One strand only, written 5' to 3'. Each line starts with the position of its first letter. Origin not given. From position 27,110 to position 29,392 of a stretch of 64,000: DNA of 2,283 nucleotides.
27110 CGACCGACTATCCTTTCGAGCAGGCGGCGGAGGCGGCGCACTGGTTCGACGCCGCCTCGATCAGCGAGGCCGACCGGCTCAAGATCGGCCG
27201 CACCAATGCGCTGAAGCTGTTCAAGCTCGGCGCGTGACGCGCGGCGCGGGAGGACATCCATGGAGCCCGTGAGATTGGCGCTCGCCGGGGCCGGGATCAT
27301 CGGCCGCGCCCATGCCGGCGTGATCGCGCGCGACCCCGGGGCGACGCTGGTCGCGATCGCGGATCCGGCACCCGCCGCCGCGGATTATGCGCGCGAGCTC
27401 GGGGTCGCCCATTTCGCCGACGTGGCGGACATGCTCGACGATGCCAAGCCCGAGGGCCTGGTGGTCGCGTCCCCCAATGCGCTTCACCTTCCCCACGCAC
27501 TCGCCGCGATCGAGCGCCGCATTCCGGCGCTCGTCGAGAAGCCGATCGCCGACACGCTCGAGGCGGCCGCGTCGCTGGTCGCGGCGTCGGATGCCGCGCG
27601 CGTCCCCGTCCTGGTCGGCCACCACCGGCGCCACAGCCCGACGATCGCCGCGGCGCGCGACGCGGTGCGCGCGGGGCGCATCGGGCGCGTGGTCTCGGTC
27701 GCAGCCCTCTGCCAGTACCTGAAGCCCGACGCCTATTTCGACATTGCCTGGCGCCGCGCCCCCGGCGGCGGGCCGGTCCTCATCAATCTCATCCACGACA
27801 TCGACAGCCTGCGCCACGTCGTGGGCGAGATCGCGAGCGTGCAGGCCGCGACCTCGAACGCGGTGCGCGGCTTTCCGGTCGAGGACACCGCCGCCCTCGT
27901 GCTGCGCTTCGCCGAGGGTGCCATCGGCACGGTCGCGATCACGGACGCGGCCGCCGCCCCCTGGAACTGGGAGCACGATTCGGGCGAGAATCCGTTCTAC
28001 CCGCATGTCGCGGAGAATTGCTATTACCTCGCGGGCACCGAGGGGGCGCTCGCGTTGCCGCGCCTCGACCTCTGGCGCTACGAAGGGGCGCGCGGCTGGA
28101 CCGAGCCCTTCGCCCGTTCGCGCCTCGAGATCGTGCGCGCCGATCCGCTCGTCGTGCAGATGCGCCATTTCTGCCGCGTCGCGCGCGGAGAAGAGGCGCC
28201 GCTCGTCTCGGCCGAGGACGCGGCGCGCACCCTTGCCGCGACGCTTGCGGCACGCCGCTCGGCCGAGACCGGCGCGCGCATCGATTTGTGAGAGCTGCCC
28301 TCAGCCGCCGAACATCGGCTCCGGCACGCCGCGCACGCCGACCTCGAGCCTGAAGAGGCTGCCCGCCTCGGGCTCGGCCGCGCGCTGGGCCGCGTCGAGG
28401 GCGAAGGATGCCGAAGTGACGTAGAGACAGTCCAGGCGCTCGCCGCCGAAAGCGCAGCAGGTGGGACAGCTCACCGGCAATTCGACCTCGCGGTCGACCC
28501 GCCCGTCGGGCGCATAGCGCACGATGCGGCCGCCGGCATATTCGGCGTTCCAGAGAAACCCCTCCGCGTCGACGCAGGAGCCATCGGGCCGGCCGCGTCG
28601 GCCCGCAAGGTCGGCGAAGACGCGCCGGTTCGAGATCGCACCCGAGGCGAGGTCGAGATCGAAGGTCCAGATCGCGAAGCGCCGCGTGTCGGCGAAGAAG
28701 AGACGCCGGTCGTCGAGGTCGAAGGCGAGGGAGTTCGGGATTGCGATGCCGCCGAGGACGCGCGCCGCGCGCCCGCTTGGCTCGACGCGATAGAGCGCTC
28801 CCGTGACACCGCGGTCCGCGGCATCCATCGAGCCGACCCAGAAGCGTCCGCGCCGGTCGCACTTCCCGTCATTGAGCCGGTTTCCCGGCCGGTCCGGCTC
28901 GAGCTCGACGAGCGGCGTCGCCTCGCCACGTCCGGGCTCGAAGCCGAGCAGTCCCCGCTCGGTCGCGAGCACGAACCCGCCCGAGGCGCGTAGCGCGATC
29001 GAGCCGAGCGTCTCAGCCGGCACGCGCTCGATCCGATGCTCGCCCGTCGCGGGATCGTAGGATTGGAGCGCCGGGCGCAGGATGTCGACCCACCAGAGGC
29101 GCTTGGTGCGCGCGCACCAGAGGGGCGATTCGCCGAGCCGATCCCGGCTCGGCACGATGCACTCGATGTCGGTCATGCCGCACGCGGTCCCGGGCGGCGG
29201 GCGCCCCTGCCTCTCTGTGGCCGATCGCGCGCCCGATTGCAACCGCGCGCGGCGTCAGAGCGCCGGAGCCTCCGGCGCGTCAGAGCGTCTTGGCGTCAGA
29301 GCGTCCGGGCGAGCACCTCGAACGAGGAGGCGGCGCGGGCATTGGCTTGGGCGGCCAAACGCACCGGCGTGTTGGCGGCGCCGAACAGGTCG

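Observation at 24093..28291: Tightly coupled four-gene operon with an unusual enzyme combination: PcaD-like hydrolase, omega-transaminase, ACMSD-type decarboxylase, Gfo/Idh/MocA oxidoreductase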

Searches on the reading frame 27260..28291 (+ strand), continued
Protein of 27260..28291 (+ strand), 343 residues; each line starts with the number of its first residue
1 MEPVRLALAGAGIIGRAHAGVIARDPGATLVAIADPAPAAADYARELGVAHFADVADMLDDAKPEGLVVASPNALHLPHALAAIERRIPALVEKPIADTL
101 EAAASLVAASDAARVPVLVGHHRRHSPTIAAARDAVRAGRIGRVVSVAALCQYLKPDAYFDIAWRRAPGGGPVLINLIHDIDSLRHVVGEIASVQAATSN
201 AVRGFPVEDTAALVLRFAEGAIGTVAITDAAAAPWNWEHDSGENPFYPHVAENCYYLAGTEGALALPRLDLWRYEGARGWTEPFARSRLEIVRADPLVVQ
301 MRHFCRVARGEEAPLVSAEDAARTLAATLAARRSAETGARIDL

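Call 32: find_encoding_contigs(protein=P0124, flank=10000, max_places=2)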
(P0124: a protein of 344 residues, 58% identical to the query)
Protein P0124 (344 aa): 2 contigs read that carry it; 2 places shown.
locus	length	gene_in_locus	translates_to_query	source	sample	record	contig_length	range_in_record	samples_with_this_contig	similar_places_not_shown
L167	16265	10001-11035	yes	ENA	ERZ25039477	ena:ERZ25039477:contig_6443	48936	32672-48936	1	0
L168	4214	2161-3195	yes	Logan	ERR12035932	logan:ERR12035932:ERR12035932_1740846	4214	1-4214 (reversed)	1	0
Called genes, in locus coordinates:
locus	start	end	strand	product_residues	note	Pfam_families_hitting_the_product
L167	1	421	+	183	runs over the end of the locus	PF08546:ApbA_C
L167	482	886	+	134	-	PF00190:Cupin_1 (weak), PF07883:Cupin_2, PF02311:AraC_binding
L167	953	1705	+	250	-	PF00106:adh_short, PF08659:KR, PF23441:SDR, PF13561:adh_short_C2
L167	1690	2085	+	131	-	PF00190:Cupin_1, PF07883:Cupin_2, PF02311:AraC_binding (weak)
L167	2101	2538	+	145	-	PF09723:Zn_ribbon_8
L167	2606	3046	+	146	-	PF01220:DHquinase_II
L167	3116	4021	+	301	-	PF03547:Mem_trans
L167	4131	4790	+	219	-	PF01925:TauE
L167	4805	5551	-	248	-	PF00702:Hydrolase, PF13419:HAD_2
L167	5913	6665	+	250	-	PF00106:adh_short, PF08659:KR, PF23441:SDR (weak), PF13561:adh_short_C2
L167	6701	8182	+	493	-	PF00171:Aldedh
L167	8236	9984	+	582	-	PF02776:TPP_enzyme_N, PF00205:TPP_enzyme_M, PF02775:TPP_enzyme_C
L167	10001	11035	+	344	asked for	PF01408:GFO_IDH_MocA, PF22725:GFO_IDH_MocA_C3, PF02894:GFO_IDH_MocA_C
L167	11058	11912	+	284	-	PF01261:AP_endonuc_2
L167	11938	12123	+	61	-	PF12728:HTH_17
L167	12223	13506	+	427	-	PF04412:AcnX, PF28403:AcnX_2nd, PF28406:AcnX_3rd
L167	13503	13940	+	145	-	PF01989:AcnX_swivel_put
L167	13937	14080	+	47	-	-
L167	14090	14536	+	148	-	PF01245:Ribosomal_L19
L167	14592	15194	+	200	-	PF01351:RNase_HII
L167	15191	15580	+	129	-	PF02021:UPF0102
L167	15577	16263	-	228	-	?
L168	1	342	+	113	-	?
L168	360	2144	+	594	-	PF02776:TPP_enzyme_N, PF00205:TPP_enzyme_M, PF02775:TPP_enzyme_C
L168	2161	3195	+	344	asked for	PF01408:GFO_IDH_MocA, PF22725:GFO_IDH_MocA_C3, PF02894:GFO_IDH_MocA_C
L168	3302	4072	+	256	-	PF01261:AP_endonuc_2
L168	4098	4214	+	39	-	?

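Call 46: find_encoding_contigs(protein=P0135, flank=8000, max_places=1)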
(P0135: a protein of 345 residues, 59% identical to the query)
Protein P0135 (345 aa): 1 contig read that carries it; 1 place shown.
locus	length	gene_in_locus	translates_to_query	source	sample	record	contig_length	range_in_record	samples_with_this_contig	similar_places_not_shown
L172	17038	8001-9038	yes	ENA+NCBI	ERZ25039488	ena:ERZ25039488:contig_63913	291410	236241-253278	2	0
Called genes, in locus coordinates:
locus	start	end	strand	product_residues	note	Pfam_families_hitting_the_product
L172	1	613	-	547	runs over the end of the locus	PF00083:Sugar_tr, PF07690:MFS_1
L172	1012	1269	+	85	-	PF04226:Transgly_assoc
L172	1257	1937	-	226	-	PF00440:TetR_N, PF17938:TetR_C_29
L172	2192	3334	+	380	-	PF13458:Peripla_BP_6, PF13433:Peripla_BP_5, PF01094:ANF_receptor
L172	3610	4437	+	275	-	PF08501:Shikimate_dh_N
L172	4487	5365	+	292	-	PF02653:BPD_transp_2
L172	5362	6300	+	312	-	PF02653:BPD_transp_2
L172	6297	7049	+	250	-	PF00005:ABC_tran, PF02463:SMC_N (faint), PF13304:AAA_21 (weak), PF12399:BCA_ABC_TP_C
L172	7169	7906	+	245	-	PF00005:ABC_tran, PF13555:AAA_29 (weak), PF13304:AAA_21 (weak)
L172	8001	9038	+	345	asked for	PF01408:GFO_IDH_MocA, PF22725:GFO_IDH_MocA_C3, PF02894:GFO_IDH_MocA_C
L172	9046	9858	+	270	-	PF01261:AP_endonuc_2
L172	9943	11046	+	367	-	PF02805:Ada_Zn_binding, PF12833:HTH_18, PF02870:Methyltransf_1N (faint), PF01035:DNA_binding_1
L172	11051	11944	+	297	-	PF00892:EamA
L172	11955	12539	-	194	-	PF10881:DUF2726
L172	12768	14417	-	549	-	PF00118:Cpn60_TCP1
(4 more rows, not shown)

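Call 47: find_encoding_contigs(protein=P0148, flank=8000, max_places=1)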
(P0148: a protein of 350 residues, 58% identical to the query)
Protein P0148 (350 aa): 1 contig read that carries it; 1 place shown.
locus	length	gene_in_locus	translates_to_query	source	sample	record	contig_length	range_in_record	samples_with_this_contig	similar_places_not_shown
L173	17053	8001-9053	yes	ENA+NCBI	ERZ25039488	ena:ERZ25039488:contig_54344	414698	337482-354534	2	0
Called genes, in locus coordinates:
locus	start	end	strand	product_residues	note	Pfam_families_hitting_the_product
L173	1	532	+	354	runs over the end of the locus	PF01116:F_bP_aldolase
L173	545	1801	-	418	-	PF01566:Nramp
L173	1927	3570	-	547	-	PF00083:Sugar_tr, PF07690:MFS_1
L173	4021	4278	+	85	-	PF04226:Transgly_assoc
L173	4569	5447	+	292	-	PF02653:BPD_transp_2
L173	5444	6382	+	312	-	PF02653:BPD_transp_2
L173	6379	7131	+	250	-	PF00005:ABC_tran, PF13304:AAA_21 (weak), PF12399:BCA_ABC_TP_C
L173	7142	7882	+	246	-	PF00005:ABC_tran, PF13555:AAA_29 (weak), PF13304:AAA_21 (weak)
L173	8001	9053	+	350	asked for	PF01408:GFO_IDH_MocA, PF22725:GFO_IDH_MocA_C3, PF02894:GFO_IDH_MocA_C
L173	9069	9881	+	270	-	PF01261:AP_endonuc_2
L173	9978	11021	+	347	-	PF02805:Ada_Zn_binding, PF12833:HTH_18, PF01035:DNA_binding_1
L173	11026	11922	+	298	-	PF00892:EamA, PF03151:TPT (faint), PF16913:PUNUT (weak), PF00892:EamA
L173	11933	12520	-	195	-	PF10881:DUF2726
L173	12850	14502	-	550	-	PF00118:Cpn60_TCP1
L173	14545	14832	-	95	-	PF00166:Cpn10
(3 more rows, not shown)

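Call 66: search_dna_similar(query=window:27260-28291:+, collection=plasmids, mode=protein, max_rows=25, max_evalue=1e-40)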
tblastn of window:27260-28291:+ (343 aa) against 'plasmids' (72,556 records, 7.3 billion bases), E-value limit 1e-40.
Records with a match: 169; places in all: 182; records where one place covers at least 80% of the query: 101.
Best place of each record, by identity: <60% 169.
By first word of the organism name: Rhizobium 105; Sinorhizobium 13; Agrobacterium 9; Paraburkholderia 8; Burkholderia 5; Shinella 5; Caballeronia 4; Azospirillum 3; Paracoccus 3; Neorhizobium 2; and 11 more.
By predicted mobility (MOB-suite, as given by PLSDB): non-mobilizable 97; conjugative 37; mobilizable 35.
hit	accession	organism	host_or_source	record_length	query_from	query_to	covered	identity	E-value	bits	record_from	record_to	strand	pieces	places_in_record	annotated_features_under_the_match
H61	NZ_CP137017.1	Sinorhizobium fredii GR64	Phaseolus vulgaris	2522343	25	343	93%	48.9%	1e-80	274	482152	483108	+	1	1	record has no annotation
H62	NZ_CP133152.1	Sinorhizobium chiapasense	Acaciella angustissima,cell culture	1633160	25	343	93%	48.9%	5e-79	270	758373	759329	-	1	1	none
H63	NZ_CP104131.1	Sinorhizobium sp. K101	Phaseolus vulgaris,cell ...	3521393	25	343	93%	48.6%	1e-79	271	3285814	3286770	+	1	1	none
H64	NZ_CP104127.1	Sinorhizobium sp. M103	Phaseolus vulgaris,cell ...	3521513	25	343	93%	48.6%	1e-79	271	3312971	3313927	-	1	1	none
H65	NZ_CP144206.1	Sinorhizobium chiapasense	mixed culture,rhizosphere soil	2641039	25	343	93%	48.3%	5e-80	272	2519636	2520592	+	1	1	none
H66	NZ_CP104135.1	Sinorhizobium sp. C101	Phaseolus vulgaris,cell ...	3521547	25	343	93%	48.3%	1e-78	269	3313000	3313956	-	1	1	none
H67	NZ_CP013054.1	Sinorhizobium americanum CCGM7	Phaseolus vulgaris,root nodules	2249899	25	343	93%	48.3%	2e-78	268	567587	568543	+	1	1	none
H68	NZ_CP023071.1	Sinorhizobium fredii CCBAU 83666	G.max,nodule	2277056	25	343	93%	48.3%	2e-78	268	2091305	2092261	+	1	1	record has no annotation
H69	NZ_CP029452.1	Sinorhizobium fredii CCBAU 25509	Glycine soja,cell culture,plant root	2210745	25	343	93%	48.1%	1e-62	267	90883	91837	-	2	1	record has no annotation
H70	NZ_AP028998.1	Paraburkholderia sp. 22B1P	-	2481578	45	315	79%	56.1%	2e-78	268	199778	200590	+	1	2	none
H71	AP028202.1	Paraburkholderia largidicola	Physopelta gutta,midgut,Midgut crypts ...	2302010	45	315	79%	56.1%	2e-78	268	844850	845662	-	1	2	Gfo/Idh/MocA family oxidoreductase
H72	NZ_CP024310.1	Sinorhizobium fredii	Phaseolus vulgaris,cell culture,plant ...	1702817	25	343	93%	47.6%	4e-80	273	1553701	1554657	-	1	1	record has no annotation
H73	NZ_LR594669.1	Variovorax sp. SRS16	linuron-contaminated soil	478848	25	312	84%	52.7%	1e-71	248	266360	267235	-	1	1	Gfo/Idh/MocA family oxidoreductase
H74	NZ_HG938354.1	Neorhizobium galegae bv. orientalis str. HAMBI 540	Galega orientalis root nodule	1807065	25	316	85%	51.5%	1e-69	243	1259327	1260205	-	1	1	record has no annotation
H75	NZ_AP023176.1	Paraburkholderia largidicola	Physopelta gutta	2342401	45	315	79%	55.4%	1e-77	266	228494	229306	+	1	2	none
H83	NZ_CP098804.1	Rhizobium anhuiense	Trifolium dubium,Cell culture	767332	25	316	85%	50.2%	5e-70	244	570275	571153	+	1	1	Gfo/Idh/MocA family oxidoreductase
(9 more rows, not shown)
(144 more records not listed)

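Call 68: get_annotated_region(hit=H83, flank=7000)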
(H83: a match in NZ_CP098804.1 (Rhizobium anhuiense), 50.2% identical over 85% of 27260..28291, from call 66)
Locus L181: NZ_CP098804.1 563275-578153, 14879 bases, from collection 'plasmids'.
description: Rhizobium anhuiense bv. trifolii strain T24 plasmid pRA_T24_2, complete sequence
organism: Rhizobium anhuiense (NCBI taxid 2018689)
taxonomy: Bacteria; Pseudomonadota; Alphaproteobacteria; Hyphomicrobiales; Rhizobiaceae; Rhizobium; Rhizobium anhuiense
host: -; source: Trifolium dubium,Cell culture; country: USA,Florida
typing (MOB-suite, as given by PLSDB): non-mobilizable
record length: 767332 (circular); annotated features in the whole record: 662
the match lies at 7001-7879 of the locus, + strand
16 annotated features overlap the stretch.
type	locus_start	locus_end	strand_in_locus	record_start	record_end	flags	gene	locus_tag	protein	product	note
CDS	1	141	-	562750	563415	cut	-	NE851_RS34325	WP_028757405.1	GntR family transcriptional regulator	-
CDS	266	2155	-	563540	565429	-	-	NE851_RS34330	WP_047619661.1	sugar phosphate isomerase/epimerase and 4-hydroxyphenylpyruvate domain-containing protein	-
CDS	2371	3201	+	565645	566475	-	-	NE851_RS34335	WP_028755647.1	transporter substrate-binding domain-containing protein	-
CDS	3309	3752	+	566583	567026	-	-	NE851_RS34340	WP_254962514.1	type II 3-dehydroquinate dehydratase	-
CDS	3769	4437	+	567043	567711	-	-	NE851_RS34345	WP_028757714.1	amino acid ABC transporter permease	GO:0006865 - amino acid transport [Evidence IEA]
CDS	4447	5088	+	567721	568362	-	-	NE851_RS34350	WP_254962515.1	amino acid ABC transporter permease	GO:0006865 - amino acid transport [Evidence IEA]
CDS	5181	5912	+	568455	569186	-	-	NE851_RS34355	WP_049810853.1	amino acid ABC transporter ATP-binding protein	-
CDS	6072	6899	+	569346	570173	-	-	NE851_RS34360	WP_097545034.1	shikimate dehydrogenase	-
CDS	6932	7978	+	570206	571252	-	-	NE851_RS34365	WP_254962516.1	Gfo/Idh/MocA family oxidoreductase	-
CDS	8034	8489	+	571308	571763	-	aroQ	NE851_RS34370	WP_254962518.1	type II 3-dehydroquinate dehydratase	GO:0009423 - chorismate biosynthetic process [Evidence IEA]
CDS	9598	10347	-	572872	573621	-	-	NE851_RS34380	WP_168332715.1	electron transfer flavoprotein subunit beta/FixA family protein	-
CDS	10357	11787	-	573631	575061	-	-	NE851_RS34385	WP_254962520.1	aldehyde dehydrogenase family protein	-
CDS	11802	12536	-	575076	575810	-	-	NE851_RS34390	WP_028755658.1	ABC transporter ATP-binding protein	-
CDS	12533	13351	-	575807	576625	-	-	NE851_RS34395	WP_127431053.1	ABC transporter ATP-binding protein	-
CDS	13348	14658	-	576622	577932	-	livM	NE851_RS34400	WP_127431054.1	high-affinity branched-chain amino acid ABC transporter permease LivM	GO:0055085 - transmembrane transport [Evidence IEA]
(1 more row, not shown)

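Call 69: get_annotated_region(hit=H71, flank=7000)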
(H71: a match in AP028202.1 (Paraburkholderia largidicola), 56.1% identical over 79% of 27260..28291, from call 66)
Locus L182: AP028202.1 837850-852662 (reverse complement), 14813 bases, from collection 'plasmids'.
description: Paraburkholderia sp. F2 plasmid PPGUF2_p1 DNA, complete genome
organism: Paraburkholderia largidicola (NCBI taxid 3014751)
taxonomy: Bacteria; Pseudomonadota; Betaproteobacteria; Burkholderiales; Burkholderiaceae; Paraburkholderia; Paraburkholderia largidicola
host: -; source: Physopelta gutta,midgut,Midgut crypts of sting bug Physopelta gutta; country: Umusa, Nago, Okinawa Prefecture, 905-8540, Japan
typing (MOB-suite, as given by PLSDB): non-mobilizable
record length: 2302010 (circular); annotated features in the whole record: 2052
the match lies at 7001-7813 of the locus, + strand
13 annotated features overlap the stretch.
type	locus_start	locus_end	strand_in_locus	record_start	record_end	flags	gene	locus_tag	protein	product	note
CDS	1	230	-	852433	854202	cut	-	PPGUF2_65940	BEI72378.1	FAD-dependent oxidoreductase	-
CDS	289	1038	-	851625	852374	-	-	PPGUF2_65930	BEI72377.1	SDR family NAD(P)-dependent oxidoreductase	-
CDS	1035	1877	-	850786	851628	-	-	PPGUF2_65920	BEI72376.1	shikimate dehydrogenase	-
CDS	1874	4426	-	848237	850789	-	-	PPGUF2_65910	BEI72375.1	branched-chain amino acid ABC transporter ATP-binding protein/permease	-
CDS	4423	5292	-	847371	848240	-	-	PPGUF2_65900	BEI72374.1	branched-chain amino acid ABC transporter permease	-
CDS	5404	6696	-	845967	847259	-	-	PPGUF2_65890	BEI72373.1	ABC transporter substrate-binding protein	-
CDS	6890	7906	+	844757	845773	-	-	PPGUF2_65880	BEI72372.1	Gfo/Idh/MocA family oxidoreductase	-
CDS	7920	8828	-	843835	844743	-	-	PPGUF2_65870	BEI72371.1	SDR family oxidoreductase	-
CDS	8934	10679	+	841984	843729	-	-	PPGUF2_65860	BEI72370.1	FAD-dependent oxidoreductase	-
CDS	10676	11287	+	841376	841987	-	-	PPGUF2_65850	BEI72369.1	NIPSNAP family protein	-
CDS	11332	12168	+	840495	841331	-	-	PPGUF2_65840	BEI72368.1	TIM barrel protein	-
CDS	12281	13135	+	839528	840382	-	-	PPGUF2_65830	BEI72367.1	IclR family transcriptional regulator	-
CDS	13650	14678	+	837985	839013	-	-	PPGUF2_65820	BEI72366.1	porin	-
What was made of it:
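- Dehydrogenase: GntR, QuiC1-like dehydratase, binding protein, DHQase II, ABC genes, shikimate DH, GFO and aroQ in R. anhuiense (call 68); shikimate DH, ABC genes, GFO and an AP_endonuc_2 protein (calls 46, 47, 69).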

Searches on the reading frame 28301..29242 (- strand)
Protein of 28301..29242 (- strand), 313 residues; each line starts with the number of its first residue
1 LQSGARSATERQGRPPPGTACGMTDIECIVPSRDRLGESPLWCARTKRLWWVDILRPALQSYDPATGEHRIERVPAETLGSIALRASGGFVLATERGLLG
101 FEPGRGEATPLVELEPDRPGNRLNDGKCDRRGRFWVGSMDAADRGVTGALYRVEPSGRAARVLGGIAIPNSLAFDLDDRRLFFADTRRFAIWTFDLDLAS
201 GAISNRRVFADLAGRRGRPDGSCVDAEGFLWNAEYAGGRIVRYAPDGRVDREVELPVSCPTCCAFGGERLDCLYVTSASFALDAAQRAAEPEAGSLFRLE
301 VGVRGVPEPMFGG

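Call 10: search_protein_families(library=pfam, proteins=[window:28301-29242:-])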
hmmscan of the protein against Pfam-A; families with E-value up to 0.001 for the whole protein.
window:28301-29242:- (313 aa): 1 family
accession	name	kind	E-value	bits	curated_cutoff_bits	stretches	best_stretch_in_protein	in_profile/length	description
PF08450.18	SGL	-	6.1e-83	278.6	26.3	1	36-278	1-245/246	SMP-30/Gluconolactonase/LRE-like region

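Call 11: search_protein_families(library=ncbifam, proteins=[window:28301-29242:-])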
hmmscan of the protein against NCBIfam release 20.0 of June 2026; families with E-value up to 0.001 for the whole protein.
window:28301-29242:- (313 aa): 0 families

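Call 76: search_solved_structures(query=window:28301-29176:-, max_evalue=1e-15)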
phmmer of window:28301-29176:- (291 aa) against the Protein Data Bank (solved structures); distinct sequences matched with E-value up to 1e-15: 6.
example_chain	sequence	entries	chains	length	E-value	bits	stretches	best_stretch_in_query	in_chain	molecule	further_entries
4gnb_A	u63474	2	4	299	6.2e-49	170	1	3-286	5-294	Regucalcin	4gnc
3g4e_A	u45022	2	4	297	6.3e-49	170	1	3-286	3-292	Regucalcin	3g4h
4gn7_A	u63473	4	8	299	1.4e-46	162.3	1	3-286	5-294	Regucalcin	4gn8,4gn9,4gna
7plb_A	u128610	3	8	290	1.6e-45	158.8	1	4-286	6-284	Smp-30/Cgr1 family protein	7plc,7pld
2ghs_A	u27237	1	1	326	2.2e-41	145.2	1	14-289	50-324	AGR_C_1268p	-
5d9b_A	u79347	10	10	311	6.7e-33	117.4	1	13-283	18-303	Luciferin regenerating enzyme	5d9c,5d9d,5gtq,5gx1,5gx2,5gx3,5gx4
